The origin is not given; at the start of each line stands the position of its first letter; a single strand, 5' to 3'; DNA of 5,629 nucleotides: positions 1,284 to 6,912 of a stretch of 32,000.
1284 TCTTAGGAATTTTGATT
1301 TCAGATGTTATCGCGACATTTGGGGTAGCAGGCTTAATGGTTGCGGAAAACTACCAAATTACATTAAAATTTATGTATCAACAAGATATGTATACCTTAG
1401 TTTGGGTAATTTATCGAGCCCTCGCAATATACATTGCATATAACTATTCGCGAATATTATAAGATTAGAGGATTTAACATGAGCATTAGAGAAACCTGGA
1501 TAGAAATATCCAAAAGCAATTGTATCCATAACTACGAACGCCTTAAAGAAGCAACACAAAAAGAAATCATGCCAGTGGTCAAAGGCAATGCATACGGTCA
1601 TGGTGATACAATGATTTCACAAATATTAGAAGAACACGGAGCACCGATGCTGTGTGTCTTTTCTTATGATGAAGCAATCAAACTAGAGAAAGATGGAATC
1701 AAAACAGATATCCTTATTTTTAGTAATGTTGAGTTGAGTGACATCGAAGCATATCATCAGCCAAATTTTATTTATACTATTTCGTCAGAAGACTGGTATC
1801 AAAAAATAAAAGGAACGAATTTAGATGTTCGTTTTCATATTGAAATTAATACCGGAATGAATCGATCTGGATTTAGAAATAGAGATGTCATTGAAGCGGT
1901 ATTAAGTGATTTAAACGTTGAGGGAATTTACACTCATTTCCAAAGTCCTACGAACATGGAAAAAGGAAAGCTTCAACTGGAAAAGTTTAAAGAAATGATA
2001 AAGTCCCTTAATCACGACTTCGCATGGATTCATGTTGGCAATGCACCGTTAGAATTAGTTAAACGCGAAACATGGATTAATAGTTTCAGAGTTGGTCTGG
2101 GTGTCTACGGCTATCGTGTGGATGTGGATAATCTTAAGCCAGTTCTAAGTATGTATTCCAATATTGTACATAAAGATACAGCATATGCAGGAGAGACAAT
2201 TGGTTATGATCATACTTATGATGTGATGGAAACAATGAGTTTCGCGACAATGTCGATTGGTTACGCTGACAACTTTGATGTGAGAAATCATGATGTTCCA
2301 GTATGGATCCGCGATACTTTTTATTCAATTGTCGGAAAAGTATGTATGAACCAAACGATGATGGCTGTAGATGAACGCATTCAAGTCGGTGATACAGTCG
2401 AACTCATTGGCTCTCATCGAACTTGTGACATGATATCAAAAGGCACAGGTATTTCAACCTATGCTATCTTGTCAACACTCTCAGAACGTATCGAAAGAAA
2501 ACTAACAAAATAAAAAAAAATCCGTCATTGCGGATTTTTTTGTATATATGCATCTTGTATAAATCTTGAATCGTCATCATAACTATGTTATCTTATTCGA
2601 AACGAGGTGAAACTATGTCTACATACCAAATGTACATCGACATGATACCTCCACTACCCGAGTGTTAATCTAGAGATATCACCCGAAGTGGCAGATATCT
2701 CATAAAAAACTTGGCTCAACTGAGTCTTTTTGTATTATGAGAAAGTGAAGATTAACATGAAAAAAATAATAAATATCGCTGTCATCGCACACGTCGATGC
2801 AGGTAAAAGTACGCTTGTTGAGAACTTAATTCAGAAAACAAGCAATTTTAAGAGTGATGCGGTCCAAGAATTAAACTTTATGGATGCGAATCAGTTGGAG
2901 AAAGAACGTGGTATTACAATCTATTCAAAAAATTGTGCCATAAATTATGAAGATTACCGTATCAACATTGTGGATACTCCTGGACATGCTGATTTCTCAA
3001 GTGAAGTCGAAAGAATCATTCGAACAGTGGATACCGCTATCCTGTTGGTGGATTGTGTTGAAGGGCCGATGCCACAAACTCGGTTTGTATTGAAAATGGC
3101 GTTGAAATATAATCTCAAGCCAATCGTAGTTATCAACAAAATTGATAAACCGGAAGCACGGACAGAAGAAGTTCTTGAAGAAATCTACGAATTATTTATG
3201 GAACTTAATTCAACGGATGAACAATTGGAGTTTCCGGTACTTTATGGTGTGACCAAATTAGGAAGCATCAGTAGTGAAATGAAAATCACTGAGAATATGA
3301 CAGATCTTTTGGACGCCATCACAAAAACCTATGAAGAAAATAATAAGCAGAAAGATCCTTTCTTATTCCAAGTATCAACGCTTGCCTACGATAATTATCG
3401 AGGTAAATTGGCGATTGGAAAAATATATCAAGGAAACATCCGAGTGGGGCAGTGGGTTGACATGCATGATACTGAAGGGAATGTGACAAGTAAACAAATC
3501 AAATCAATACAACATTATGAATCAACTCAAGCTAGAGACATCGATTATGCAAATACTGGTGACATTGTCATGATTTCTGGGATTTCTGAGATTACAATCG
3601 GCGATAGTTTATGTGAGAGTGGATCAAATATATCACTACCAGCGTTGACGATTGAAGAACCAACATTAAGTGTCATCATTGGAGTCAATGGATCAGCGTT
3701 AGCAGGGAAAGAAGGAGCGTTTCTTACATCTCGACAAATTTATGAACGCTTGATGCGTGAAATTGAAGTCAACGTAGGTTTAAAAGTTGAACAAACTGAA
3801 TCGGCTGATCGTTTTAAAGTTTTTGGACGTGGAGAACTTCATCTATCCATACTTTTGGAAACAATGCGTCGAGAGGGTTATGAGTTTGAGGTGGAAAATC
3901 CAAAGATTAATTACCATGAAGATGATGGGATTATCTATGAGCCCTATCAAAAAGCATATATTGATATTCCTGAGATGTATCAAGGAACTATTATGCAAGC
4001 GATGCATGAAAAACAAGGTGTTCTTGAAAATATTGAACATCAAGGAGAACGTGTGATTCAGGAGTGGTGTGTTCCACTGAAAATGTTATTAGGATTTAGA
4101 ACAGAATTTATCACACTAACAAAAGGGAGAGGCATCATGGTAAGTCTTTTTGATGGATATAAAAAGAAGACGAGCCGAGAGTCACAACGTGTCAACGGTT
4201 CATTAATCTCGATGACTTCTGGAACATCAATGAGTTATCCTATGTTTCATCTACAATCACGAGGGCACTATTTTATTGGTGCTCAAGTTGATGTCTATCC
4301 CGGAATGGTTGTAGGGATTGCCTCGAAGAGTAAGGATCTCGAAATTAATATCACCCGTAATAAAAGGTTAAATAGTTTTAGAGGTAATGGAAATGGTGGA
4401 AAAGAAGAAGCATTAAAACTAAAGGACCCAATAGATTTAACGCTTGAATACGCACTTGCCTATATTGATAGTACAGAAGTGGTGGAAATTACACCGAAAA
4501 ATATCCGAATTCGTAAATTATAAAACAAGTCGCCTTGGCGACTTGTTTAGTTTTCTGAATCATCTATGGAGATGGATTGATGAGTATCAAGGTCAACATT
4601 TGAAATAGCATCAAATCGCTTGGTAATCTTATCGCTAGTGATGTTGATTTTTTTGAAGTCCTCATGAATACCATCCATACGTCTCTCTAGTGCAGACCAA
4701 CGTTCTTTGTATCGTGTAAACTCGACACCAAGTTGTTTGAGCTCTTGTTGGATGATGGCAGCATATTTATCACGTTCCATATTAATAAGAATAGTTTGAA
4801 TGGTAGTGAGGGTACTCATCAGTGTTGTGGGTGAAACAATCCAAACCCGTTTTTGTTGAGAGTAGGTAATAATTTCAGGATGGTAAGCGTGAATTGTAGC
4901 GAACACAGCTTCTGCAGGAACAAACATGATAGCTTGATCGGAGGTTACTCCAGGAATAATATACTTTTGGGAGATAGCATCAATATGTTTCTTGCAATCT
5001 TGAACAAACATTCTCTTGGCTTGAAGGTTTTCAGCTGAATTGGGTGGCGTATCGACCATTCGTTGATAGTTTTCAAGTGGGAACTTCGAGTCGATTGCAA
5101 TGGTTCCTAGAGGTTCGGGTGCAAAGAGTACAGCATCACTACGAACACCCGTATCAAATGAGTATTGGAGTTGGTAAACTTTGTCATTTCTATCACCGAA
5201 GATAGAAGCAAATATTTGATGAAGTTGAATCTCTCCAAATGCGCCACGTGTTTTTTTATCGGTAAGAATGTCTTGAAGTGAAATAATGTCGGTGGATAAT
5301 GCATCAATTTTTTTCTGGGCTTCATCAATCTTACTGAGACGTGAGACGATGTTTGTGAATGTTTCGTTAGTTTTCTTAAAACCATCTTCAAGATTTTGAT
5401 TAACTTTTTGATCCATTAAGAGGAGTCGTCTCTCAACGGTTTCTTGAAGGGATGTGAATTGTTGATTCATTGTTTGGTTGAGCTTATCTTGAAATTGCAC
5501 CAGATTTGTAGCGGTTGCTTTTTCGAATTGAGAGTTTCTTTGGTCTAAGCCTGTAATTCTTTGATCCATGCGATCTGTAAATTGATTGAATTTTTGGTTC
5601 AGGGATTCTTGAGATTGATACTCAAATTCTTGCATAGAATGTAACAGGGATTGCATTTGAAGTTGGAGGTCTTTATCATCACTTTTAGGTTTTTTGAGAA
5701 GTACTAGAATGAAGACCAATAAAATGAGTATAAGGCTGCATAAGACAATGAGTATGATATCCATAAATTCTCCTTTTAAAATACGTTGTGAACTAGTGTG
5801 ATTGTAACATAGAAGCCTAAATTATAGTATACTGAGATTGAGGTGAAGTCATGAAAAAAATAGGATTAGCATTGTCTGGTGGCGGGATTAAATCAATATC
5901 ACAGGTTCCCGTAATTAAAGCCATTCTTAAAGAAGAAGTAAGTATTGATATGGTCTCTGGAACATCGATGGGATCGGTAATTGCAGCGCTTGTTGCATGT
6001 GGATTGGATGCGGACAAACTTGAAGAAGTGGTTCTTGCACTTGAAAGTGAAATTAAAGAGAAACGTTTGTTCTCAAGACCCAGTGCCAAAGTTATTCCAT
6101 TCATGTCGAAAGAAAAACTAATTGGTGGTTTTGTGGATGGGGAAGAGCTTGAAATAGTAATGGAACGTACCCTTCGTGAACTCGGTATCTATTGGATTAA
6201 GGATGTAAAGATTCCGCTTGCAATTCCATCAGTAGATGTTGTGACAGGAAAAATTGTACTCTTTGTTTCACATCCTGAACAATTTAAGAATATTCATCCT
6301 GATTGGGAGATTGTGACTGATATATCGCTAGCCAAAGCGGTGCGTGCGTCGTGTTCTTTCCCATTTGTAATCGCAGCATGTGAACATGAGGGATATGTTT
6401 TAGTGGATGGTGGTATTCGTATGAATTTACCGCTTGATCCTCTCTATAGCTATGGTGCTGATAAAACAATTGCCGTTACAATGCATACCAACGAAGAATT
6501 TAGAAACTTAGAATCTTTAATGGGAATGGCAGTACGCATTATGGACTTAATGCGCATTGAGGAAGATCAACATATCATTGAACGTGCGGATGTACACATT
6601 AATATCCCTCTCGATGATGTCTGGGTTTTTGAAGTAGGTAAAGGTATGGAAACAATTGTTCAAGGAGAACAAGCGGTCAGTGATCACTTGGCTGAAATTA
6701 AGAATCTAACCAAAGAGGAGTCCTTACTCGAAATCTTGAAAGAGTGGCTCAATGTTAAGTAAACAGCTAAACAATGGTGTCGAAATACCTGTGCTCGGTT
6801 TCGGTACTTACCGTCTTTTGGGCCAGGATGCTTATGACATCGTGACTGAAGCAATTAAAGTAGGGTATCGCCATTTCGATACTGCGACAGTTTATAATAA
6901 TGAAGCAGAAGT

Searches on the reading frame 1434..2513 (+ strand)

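Call 29: search_protein_families(library=pfam, proteins=[window:1434-2513:+])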
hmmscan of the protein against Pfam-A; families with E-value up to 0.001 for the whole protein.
window:1434-2513:+ (359 aa): 2 families
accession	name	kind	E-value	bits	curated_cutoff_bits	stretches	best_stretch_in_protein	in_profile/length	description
PF01168.26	Ala_racemase_N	-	6e-42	144.3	24.1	1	25-228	1-219/220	Alanine racemase, N-terminal domain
PF00842.27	Ala_racemase_C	-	1.5e-25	89.7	25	1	237-356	1-126/127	Alanine racemase, C-terminal domain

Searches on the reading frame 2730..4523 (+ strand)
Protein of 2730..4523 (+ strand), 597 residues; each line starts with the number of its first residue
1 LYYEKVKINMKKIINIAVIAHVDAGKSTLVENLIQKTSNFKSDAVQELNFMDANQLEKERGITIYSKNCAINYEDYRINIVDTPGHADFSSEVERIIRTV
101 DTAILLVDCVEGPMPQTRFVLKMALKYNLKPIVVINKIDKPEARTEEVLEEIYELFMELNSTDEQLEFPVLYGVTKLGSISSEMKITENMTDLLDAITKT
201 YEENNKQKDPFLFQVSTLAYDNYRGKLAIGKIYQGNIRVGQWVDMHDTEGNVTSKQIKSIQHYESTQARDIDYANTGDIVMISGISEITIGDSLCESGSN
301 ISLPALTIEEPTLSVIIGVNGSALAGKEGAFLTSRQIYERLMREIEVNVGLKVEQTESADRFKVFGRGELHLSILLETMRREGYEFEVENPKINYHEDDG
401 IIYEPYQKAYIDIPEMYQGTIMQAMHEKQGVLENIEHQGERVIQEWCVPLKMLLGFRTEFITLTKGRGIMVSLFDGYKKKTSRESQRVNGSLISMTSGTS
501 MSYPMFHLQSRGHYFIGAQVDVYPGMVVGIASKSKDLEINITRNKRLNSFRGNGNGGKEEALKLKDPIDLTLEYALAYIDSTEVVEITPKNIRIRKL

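Call 29: search_protein_families(library=pfam, proteins=[window:2730-4523:+])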
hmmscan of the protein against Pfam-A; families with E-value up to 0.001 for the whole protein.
window:2730-4523:+ (597 aa): 9 families
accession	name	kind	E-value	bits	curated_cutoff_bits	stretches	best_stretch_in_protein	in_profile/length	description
PF00009.33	GTP_EFTU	-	7.4e-57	192.4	26.5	1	11-201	1-186/188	Elongation factor Tu GTP binding domain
PF21018.2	BipA_C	-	3.5e-34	117.3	23.8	1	489-596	1-105/110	TypA/BipA C-terminal domain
PF00679.30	EFG_C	-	9.3e-18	64.5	27.9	1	402-484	2-85/89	Elongation factor G C-terminus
PF03144.31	GTP_EFTU_D2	-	3.1e-09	37.6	30.3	1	225-295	1-73/73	Elongation factor Tu domain 2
PF01926.29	MMR_HSR1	-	1.4e-08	35.3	21.9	1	16-137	2-113/113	50S ribosome-binding GTPase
PF22042.2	EF-G_D2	-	1.6e-08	35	27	1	215-296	6-83/84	Elongation factor G domain 2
PF02421.24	FeoB_N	-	0.00028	20.9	27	0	60-148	31-125/156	Ferrous iron transport protein B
PF00350.29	Dynamin_N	-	0.00037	21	27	0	16-37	1-22/168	Dynamin family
PF00735.24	Septin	-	0.00037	20.3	26.2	1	14-90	5-76/280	Septin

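Call 50: list_cluster_members(proteins=[window:2730-4523:+, window:17560-18927:+, window:11230-12516:+, window:13196-14077:+])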
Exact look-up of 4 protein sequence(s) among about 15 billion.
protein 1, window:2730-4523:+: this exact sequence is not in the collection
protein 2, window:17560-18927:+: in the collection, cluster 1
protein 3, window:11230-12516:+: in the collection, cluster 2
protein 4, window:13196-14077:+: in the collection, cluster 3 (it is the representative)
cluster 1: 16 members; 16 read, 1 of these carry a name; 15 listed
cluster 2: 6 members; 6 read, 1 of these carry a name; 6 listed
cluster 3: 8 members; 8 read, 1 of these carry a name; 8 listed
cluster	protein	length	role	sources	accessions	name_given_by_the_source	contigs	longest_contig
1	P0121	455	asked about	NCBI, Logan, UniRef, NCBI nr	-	-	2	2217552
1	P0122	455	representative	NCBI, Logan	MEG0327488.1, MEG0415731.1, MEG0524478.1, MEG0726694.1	MAG: class II fumarate hydratase [Erysipelothrix sp.]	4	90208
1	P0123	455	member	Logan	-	-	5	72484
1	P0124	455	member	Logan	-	-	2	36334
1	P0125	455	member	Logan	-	-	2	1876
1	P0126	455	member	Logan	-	-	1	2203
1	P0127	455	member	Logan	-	-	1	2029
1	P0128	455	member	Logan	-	-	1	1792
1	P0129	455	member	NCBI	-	-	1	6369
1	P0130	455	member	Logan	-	-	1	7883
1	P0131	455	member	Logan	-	-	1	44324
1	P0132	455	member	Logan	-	-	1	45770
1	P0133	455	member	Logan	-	-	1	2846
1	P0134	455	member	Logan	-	-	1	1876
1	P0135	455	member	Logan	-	-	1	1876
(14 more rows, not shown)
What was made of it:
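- On 4-hydroxy-tetrahydrodipicolinate synthase (DapA): PGAP names the cluster mate accordingly (call 50).
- PGAP uses those names (call 50).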

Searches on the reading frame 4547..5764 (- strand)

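Call 29: search_protein_families(library=pfam, proteins=[window:4547-5764:-])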
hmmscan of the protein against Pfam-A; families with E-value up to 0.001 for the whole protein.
window:4547-5764:- (405 aa): 1 family
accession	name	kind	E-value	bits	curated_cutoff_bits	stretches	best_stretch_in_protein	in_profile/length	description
PF02646.22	RmuC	-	1.2e-55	189.2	26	1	116-395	5-289/291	RmuC family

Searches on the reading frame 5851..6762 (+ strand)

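Call 29: search_protein_families(library=pfam, proteins=[window:5851-6762:+])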
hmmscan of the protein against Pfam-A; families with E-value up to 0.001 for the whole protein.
window:5851-6762:+ (303 aa): 1 family
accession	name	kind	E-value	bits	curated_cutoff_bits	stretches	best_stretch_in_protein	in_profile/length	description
PF01734.28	Patatin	-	1e-27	98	27.7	1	6-198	1-190/191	Patatin-like phospholipase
